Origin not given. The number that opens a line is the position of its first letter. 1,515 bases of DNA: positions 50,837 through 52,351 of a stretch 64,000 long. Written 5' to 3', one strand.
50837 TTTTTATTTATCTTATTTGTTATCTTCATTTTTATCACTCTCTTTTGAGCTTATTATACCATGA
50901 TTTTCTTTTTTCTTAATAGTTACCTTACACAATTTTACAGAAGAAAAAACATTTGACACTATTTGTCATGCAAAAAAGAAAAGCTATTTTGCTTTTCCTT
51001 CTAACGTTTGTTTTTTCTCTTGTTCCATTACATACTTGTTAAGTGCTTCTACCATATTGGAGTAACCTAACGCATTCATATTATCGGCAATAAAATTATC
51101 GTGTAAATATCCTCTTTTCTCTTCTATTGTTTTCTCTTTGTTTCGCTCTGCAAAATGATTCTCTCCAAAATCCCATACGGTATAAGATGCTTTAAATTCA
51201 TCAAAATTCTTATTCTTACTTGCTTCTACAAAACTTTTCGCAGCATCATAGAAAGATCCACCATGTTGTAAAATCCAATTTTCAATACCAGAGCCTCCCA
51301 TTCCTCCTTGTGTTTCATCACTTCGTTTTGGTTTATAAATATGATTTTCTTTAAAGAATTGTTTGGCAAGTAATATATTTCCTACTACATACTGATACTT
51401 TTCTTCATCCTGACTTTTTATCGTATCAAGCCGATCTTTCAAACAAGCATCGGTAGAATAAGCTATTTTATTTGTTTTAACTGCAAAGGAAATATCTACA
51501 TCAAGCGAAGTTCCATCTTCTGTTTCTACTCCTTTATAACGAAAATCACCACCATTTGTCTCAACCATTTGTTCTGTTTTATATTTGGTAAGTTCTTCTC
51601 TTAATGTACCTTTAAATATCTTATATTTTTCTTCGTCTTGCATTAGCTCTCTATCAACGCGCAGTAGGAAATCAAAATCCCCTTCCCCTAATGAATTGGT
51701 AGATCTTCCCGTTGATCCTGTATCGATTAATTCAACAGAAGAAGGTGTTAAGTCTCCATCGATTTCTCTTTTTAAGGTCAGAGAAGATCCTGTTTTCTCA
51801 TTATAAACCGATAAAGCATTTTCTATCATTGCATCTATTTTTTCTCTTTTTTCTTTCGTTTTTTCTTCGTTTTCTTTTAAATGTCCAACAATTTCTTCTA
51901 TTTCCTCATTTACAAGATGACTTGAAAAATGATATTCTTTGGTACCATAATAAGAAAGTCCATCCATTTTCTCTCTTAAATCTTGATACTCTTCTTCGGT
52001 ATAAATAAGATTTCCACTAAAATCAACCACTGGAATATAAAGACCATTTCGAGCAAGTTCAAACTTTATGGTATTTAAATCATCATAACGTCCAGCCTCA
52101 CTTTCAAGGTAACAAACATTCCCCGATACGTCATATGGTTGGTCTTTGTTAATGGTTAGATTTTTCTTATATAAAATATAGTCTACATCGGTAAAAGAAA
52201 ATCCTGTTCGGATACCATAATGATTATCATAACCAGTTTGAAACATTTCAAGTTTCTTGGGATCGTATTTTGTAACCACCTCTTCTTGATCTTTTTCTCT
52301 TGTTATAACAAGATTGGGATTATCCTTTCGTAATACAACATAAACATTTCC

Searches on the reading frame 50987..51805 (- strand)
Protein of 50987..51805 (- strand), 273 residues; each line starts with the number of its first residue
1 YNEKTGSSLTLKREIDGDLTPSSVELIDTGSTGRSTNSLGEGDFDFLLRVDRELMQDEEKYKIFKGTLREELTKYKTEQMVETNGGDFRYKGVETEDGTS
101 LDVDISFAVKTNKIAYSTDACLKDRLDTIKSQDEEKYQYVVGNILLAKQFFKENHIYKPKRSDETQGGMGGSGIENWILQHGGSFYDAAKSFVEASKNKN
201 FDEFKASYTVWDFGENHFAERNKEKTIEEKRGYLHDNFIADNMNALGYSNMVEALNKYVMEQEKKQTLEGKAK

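Call 14: search_solved_structures(query=A2, max_evalue=10, show_alignments=3)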
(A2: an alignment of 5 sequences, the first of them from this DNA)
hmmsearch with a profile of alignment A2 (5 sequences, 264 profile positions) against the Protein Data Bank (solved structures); distinct sequences matched with E-value up to 10: 0.

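Call 15: find_homologous_proteins(query=A2, max_evalue=0.01)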
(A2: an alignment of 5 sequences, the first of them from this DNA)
Query A2 (5 sequences) (273 aa, profile of the alignment): 131 proteins with E <= 0.01 among 3673 candidates; the best 120 are listed.
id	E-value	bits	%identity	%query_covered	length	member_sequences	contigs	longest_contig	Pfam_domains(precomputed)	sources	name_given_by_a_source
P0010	2.2e-117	409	55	95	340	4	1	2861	-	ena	-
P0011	1.5e-115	403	55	92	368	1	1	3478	-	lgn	-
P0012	6.3e-114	398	55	92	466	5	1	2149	-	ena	-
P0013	1.7e-112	393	53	95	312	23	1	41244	-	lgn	-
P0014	1.8e-112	393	52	96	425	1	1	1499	-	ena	-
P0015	4.0e-112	392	53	93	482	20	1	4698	PF18735.7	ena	-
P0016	1.2e-111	390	53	95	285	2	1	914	-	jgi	-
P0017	2.3e-111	390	57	91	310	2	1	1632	-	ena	-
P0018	4.0e-111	389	52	96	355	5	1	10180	-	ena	-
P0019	6.1e-110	385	52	95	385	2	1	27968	-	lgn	-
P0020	9.0e-110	384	52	94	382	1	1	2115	-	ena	-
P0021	1.0e-108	381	52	92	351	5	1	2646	-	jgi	-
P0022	1.1e-108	381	51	97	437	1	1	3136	-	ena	-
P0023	5.0e-108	379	51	95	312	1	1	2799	-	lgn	-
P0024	1.4e-107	377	55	92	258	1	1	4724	-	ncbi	-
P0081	9.6e-72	260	40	93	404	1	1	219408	-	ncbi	-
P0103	2.5e-59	219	39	89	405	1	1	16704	-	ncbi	-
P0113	2.4e-54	203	37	83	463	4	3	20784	-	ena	-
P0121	8.4e-52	194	38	93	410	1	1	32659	-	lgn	-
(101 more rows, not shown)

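Call 28: search_protein_families(library=padloc, proteins=[P0081], max_evalue=0.1)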
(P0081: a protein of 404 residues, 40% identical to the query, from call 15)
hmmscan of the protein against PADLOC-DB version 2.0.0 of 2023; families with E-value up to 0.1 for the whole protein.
P0081 (404 aa): 2 families
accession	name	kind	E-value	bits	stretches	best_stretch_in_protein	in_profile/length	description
PDLC00770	Cyclase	-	0.0022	14.9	1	124-226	15-113/509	oligonucleotide-cyclase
PDLC00800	Cyclase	-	0.023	12.1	1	146-213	42-108/420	oligonucleotide-cyclase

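Call 36: find_encoding_contigs(protein=P0081, flank=8000, max_places=3)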
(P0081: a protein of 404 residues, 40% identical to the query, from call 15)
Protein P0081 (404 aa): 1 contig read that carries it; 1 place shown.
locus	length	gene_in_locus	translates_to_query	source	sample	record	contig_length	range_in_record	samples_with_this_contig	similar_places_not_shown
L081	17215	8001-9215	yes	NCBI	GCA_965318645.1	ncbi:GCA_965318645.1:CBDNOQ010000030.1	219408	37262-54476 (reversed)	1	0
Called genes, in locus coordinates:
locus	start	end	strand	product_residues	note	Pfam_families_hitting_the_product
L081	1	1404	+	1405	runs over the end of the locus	PF00480:ROK (faint), PF01548:DEDD_Tnp_IS110 (faint), PF01869:BcrAD_BadFG, PF09989:DUF2229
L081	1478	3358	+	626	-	-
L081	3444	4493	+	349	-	-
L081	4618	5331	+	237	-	PF00696:AA_kinase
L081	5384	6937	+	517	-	PF28550:DUF8436, PF01266:DAO (faint), PF03486:HI0933_like, PF07992:Pyr_redox_2 (faint), PF13738:Pyr_redox_3 (faint), PF21688:FAD-depend_C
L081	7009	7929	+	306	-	PF12784:PDDEXK_2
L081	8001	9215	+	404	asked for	-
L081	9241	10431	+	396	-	-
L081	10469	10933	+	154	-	PF04073:tRNA_edit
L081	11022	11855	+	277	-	PF02673:BacA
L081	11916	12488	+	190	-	-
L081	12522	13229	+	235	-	PF07947:YhhN (weak)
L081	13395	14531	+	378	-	PF13793:Pribosyltran_N, PF00156:Pribosyltran, PF14572:Pribosyl_synth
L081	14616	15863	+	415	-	PF14691:Fer4_20, PF02826:2-Hacid_dh_C (faint), PF01946:Thi4 (faint), PF01494:FAD_binding_3 (faint), PF07992:Pyr_redox_2, PF13450:NAD_binding_8, PF13738:Pyr_redox_3, PF00070:Pyr_redox, +1 more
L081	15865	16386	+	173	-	PF00583:Acetyltransf_1, PF13673:Acetyltransf_10, PF13508:Acetyltransf_7, PF08445:FR47 (weak)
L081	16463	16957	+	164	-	-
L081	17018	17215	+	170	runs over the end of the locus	-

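Call 40: find_encoding_contigs(protein=P0103, flank=6000, max_places=2)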
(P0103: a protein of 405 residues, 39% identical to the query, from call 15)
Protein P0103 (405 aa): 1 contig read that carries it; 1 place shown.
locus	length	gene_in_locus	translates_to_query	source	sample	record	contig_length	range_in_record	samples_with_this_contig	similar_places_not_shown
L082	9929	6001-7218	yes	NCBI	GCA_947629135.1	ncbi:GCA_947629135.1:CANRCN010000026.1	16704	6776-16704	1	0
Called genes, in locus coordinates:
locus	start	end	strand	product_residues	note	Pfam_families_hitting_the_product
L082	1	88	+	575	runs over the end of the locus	PF00664:ABC_membrane, PF00005:ABC_tran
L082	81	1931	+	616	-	PF00664:ABC_membrane, PF02463:SMC_N (weak), PF00005:ABC_tran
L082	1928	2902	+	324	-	PF00248:Aldo_ket_red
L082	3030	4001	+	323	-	PF07804:HipA_C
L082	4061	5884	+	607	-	PF10110:GPDPase_memb, PF03009:GDPD, PF13653:GDPD_2 (weak)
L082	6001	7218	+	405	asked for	-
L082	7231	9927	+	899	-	?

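Call 41: find_encoding_contigs(protein=P0121, flank=6000, max_places=2)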
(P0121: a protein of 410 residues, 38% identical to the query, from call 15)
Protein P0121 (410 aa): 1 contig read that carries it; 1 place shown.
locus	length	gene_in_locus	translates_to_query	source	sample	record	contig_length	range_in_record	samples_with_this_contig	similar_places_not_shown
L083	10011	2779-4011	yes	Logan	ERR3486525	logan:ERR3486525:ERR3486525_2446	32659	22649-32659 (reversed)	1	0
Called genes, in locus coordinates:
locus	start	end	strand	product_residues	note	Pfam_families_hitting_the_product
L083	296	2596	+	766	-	-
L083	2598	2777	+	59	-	-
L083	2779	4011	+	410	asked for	-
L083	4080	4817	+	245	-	PF19368:WHD_AraR (weak), PF21906:WHD_NrtR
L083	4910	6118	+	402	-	PF01476:LysM, PF01183:Glyco_hydro_25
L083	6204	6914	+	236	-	-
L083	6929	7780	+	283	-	PF00149:Metallophos, PF12850:Metallophos_2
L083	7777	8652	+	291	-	PF01509:TruB_N, PF16198:TruB_C_2 (weak)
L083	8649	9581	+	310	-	-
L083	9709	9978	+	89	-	PF00312:Ribosomal_S15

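Call 42: find_encoding_contigs(protein=P0113, flank=6000, max_places=2)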
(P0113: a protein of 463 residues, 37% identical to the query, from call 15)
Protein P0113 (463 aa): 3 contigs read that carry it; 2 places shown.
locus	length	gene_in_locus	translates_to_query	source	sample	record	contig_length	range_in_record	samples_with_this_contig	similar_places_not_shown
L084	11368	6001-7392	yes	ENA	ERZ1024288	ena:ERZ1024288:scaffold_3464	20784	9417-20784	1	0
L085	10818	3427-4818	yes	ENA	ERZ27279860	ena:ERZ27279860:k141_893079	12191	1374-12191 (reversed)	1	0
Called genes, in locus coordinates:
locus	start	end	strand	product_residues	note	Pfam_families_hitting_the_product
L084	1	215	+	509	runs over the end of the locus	PF00118:Cpn60_TCP1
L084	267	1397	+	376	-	PF02661:Fic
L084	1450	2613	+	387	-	PF03966:Trm112p (faint)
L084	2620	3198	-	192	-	PF00574:CLP_protease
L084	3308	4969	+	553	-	PF00485:PRK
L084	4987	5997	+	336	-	PF00044:Gp_dh_N, PF02800:Gp_dh_C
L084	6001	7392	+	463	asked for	-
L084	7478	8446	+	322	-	PF13367:PrsW-protease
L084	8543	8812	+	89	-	-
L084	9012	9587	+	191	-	PF05198:IF3_N, PF00707:IF3_C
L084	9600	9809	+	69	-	PF01632:Ribosomal_L35p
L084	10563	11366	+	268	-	?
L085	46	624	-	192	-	PF00574:CLP_protease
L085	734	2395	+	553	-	PF00485:PRK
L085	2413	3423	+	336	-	PF00044:Gp_dh_N, PF02800:Gp_dh_C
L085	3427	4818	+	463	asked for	-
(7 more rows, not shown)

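Call 45: search_protein_families(library=pfam, proteins=[L083:296-2596:+, L082:7231-9927:+, L081:9241-10431:+], max_evalue=0.05)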
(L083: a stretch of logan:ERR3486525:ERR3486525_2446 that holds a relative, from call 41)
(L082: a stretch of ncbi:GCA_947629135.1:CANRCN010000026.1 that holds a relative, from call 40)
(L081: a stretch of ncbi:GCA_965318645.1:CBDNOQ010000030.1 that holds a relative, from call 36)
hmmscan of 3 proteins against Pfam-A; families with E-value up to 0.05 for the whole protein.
L083:296-2596:+ (766 aa): 0 families

L082:7231-9927:+ (899 aa): 0 families

L081:9241-10431:+ (396 aa): 0 families

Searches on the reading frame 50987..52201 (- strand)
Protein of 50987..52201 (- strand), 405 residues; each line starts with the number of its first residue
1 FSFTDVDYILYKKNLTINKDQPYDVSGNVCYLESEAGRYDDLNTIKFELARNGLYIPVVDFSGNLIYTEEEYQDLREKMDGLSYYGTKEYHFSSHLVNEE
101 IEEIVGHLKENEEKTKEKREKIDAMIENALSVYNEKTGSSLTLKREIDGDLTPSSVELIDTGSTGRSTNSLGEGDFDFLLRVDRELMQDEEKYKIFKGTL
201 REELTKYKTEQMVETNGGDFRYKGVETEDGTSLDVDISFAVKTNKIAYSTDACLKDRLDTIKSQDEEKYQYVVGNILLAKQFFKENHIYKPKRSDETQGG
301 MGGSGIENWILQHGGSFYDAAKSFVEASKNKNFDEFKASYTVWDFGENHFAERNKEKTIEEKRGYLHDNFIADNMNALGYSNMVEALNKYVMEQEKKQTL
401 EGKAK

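Call 37: search_dna_similar(query=window:50987-52201:-, collection=phages, mode=protein, max_evalue=0.001, max_rows=15)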
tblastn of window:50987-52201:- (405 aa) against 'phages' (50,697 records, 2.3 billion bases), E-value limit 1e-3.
No match.

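Call 38: search_dna_similar(query=window:50987-52201:-, collection=plasmids, mode=protein, max_evalue=0.001, max_rows=15)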
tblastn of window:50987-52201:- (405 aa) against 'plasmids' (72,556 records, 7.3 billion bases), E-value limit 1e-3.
No match.
